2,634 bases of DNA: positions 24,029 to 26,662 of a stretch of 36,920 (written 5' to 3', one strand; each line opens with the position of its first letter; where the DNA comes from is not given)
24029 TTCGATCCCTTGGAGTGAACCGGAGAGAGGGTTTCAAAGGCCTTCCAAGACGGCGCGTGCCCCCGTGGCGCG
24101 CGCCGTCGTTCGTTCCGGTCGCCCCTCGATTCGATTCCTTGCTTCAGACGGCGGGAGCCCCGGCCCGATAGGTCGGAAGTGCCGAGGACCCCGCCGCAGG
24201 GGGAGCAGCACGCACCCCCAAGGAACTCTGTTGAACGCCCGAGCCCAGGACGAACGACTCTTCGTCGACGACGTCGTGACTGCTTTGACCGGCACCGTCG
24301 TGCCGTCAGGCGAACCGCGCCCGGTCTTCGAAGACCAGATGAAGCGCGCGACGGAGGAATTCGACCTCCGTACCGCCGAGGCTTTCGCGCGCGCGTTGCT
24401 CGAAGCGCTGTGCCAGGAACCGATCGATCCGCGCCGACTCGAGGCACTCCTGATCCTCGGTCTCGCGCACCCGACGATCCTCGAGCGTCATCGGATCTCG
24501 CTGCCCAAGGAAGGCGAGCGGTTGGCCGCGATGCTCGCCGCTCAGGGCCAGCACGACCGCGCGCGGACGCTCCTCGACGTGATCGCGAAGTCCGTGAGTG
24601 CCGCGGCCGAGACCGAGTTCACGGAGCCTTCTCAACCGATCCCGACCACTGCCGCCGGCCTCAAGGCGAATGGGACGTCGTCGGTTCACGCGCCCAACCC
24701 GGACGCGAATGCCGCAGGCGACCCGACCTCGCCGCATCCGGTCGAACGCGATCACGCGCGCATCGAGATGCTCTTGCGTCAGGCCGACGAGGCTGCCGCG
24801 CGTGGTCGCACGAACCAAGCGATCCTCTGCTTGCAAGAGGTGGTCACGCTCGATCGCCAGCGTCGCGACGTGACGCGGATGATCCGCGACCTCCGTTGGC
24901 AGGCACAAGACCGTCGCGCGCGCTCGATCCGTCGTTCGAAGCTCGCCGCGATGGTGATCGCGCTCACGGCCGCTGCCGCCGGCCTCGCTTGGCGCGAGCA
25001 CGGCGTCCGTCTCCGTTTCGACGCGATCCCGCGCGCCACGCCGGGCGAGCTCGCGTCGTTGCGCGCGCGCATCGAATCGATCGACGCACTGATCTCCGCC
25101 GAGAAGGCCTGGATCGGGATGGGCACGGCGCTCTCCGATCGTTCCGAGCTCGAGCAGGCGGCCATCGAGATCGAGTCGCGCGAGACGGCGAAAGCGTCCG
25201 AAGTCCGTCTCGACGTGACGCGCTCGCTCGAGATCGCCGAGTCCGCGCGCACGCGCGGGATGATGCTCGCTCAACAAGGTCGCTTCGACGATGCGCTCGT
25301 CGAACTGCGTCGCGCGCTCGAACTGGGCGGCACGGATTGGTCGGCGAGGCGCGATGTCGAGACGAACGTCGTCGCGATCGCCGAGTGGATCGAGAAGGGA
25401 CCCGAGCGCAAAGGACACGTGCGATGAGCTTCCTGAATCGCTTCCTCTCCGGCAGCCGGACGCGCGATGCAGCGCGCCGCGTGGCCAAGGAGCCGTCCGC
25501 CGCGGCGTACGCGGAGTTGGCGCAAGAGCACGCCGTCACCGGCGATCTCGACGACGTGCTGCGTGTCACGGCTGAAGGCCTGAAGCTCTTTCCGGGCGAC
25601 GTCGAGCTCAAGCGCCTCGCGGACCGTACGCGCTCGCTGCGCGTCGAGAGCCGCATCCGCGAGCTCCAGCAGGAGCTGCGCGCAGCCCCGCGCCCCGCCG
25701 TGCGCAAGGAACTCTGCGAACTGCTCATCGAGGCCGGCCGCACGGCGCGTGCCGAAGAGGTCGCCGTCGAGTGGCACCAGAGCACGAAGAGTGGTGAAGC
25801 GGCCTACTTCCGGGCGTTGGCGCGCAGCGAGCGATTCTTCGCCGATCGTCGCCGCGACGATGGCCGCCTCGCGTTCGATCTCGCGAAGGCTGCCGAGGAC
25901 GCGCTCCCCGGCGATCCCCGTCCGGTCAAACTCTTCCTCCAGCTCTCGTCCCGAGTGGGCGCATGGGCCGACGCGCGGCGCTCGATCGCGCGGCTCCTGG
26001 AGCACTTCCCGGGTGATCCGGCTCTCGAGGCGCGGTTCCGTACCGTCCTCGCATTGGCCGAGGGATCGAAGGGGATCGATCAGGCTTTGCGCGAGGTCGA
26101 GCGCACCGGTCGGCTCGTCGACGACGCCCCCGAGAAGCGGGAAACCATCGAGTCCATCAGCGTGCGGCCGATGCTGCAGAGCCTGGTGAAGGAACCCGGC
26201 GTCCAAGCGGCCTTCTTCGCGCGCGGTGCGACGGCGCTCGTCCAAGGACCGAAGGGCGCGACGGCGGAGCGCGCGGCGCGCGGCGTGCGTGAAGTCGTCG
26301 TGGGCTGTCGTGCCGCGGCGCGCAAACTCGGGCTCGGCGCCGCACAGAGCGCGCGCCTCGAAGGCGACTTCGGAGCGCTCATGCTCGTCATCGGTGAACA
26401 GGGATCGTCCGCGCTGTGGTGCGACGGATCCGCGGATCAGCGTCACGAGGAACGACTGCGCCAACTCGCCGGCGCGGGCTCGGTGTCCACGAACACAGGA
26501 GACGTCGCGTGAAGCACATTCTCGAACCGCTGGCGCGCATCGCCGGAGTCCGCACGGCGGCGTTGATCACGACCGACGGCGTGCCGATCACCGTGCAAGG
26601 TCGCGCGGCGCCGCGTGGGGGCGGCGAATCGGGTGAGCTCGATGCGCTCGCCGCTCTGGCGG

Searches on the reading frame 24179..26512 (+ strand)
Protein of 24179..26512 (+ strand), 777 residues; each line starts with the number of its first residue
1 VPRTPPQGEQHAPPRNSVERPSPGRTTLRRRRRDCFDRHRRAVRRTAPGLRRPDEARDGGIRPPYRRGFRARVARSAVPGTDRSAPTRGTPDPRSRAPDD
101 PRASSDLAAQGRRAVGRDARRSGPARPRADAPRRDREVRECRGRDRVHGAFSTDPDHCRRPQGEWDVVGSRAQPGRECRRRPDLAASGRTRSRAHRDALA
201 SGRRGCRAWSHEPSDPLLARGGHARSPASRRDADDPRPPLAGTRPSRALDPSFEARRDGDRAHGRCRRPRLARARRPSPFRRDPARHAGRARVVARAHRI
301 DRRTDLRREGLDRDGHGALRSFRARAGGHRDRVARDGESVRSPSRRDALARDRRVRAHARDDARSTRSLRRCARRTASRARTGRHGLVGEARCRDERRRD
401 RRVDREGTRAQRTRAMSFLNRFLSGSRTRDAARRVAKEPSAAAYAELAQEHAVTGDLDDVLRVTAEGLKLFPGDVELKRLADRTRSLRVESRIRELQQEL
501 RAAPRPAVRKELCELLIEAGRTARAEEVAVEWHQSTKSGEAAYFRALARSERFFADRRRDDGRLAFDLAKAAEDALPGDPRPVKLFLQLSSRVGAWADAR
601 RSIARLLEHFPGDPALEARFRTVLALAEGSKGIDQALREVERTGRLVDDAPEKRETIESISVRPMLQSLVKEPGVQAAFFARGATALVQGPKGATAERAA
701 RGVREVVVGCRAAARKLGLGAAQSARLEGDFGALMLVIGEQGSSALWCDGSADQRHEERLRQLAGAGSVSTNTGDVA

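Call 24: search_protein_families(library=pfam, proteins=[window:24179-26512:+], max_evalue=0.001)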
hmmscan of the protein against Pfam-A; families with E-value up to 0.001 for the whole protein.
window:24179-26512:+ (777 aa): 1 family
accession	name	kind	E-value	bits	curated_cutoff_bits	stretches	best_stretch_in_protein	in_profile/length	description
PF13428.12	TPR_14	-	0.00039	21.3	23.5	0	442-478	2-38/44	Tetratricopeptide repeat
